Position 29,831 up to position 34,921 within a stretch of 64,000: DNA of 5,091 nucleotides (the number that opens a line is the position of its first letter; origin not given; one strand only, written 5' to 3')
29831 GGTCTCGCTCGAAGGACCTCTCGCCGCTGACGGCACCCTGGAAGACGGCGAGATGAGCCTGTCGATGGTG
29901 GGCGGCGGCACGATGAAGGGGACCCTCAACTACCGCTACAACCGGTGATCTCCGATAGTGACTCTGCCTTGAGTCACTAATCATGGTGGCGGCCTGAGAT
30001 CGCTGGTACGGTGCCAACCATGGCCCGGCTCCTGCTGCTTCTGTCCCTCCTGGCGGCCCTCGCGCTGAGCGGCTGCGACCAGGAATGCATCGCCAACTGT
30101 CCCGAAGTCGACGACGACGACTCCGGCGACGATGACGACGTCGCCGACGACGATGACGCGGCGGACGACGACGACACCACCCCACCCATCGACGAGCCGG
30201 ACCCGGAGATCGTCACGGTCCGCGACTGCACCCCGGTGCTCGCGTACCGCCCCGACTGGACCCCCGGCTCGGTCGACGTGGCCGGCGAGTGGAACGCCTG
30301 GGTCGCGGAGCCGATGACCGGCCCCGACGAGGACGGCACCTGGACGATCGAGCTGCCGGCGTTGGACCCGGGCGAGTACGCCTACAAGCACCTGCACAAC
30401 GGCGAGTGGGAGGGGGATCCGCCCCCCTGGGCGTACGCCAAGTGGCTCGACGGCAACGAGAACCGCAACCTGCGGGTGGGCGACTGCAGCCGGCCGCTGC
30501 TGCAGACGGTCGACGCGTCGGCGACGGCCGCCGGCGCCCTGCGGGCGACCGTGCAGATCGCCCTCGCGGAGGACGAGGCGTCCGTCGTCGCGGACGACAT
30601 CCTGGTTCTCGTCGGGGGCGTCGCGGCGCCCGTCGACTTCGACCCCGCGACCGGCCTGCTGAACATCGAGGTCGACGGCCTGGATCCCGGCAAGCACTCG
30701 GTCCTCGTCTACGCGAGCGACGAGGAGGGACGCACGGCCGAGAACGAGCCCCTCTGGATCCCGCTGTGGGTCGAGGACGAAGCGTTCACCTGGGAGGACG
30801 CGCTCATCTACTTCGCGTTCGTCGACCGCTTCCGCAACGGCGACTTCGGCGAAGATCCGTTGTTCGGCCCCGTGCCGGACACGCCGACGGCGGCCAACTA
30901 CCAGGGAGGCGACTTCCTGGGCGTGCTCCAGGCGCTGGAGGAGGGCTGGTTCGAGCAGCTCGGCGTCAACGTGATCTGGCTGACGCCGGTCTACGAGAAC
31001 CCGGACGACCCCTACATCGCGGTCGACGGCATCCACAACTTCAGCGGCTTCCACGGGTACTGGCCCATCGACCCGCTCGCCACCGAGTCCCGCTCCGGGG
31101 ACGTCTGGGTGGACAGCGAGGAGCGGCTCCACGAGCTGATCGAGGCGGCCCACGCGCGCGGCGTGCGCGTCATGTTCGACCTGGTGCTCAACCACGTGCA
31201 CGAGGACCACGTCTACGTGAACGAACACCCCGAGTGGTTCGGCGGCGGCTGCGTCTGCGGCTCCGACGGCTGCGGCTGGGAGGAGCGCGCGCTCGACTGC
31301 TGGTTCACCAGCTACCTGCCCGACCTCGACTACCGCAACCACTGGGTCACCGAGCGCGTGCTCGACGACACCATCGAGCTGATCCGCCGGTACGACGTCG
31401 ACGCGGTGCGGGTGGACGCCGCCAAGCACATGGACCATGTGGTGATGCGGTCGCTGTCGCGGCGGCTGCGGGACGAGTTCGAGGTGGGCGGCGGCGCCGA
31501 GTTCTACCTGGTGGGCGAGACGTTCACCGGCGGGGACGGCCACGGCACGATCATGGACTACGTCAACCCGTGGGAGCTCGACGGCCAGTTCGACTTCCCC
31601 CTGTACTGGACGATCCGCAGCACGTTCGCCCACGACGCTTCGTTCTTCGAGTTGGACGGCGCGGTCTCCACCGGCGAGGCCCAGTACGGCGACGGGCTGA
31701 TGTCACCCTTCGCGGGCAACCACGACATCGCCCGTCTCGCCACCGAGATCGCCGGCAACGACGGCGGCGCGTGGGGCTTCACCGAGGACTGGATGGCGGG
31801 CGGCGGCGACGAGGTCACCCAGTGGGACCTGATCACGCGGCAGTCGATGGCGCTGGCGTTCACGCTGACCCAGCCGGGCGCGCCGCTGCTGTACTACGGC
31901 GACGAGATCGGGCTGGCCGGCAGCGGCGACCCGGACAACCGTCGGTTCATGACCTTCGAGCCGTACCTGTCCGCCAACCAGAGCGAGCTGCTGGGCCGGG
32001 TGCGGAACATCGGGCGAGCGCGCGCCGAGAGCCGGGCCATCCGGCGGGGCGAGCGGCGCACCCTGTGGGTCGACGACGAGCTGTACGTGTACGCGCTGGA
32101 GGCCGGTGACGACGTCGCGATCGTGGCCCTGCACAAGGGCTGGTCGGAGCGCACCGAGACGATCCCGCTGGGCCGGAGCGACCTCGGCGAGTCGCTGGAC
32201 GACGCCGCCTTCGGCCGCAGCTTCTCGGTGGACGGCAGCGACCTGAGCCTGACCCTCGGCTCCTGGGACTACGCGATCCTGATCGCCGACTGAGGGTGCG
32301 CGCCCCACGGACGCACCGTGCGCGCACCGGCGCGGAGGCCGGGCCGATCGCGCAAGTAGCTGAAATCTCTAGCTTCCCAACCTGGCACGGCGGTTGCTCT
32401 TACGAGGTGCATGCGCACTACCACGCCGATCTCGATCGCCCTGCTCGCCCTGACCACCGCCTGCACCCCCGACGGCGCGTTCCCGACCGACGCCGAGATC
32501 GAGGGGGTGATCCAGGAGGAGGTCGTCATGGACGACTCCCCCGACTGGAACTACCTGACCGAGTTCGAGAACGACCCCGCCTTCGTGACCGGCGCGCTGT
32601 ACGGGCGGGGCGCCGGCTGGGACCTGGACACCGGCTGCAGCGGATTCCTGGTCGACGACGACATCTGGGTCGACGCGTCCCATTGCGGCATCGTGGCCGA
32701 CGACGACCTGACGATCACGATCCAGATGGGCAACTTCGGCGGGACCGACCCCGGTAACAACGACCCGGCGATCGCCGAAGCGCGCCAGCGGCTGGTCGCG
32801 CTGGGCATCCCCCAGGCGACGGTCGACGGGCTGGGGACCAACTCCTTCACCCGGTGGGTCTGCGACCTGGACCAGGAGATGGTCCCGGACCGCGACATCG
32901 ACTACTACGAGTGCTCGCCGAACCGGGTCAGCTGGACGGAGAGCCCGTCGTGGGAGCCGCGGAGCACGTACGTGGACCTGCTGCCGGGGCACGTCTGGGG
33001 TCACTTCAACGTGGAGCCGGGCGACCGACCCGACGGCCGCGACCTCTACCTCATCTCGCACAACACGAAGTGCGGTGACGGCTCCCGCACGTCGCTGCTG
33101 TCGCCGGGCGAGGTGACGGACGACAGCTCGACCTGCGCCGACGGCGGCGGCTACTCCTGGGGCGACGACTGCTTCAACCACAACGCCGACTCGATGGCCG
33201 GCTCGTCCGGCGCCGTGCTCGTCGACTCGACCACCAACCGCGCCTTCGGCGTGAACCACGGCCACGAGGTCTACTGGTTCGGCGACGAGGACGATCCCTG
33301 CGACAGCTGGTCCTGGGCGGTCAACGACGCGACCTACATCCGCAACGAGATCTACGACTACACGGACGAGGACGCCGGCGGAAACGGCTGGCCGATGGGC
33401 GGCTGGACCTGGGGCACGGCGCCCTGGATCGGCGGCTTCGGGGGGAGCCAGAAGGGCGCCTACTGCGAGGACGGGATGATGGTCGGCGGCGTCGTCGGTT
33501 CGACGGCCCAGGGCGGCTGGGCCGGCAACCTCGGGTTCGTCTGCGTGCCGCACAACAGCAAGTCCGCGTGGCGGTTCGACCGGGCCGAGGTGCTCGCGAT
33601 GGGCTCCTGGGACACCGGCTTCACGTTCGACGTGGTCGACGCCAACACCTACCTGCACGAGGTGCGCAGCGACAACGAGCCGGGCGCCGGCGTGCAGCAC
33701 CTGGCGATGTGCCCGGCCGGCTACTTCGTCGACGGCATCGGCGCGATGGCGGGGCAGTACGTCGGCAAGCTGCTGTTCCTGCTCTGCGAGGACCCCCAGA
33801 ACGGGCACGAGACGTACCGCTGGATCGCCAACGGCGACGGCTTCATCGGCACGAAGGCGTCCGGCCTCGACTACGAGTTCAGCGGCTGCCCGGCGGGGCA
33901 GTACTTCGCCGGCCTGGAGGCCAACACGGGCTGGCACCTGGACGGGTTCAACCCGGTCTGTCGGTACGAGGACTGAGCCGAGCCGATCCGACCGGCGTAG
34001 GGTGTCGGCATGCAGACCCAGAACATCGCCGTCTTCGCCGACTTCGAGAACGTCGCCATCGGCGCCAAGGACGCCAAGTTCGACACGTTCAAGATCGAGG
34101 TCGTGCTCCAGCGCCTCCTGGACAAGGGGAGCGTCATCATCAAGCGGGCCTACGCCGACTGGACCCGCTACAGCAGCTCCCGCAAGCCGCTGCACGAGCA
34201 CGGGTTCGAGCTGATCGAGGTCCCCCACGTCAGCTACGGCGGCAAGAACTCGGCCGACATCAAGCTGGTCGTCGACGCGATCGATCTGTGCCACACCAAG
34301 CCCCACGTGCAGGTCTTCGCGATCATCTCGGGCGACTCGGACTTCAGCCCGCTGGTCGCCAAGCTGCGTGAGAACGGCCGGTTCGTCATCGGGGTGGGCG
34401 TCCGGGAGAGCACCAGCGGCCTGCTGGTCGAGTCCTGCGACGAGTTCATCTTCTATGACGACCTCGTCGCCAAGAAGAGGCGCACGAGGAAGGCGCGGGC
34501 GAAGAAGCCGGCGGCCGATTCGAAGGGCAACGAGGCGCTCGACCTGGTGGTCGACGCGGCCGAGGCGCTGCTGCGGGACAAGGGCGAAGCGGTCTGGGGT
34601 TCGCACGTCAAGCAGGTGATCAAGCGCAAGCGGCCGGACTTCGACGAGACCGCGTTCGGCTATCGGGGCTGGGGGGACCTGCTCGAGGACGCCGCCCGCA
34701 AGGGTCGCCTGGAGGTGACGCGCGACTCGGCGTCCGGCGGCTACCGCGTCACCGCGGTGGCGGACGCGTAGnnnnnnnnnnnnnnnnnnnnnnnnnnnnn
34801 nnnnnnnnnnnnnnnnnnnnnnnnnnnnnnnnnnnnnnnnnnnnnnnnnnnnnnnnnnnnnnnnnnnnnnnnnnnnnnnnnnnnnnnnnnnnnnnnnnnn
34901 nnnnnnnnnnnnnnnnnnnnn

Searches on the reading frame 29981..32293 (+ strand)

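Call 10: search_protein_families(library=pfam, proteins=[window:29981-32293:+], max_evalue=0.001)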
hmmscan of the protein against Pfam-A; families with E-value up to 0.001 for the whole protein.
window:29981-32293:+ (770 aa): 3 families
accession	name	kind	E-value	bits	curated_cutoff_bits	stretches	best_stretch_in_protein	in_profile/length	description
PF00128.31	Alpha-amylase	-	6.8e-29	101.8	22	2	280-416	3-102/446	Alpha amylase, catalytic domain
PF02638.21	GHL10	-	0.00044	19.9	27.9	1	380-480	69-162/311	Glycosyl hydrolase-like 10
PF16561.11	AMPK1_CBM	-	0.00082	20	26.8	0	97-147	13-61/85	Glycogen recognition site of AMP-activated protein kinase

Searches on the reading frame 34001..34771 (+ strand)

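Call 10: search_protein_families(library=pfam, proteins=[window:34001-34771:+], max_evalue=0.001)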
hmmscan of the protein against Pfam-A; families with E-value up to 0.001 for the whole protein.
window:34001-34771:+ (256 aa): 3 families
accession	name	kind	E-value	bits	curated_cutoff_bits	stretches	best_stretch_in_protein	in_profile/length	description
PF01936.24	NYN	-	9.7e-34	117.4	24.2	1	8-152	1-144/145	NYN domain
PF12872.13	OST-HTH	-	0.0007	19.8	23.8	0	187-230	9-54/71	OST-HTH/LOTUS domain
PF18475.7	PIN7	-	0.0008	20.5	34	0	72-126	50-103/103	PIN domain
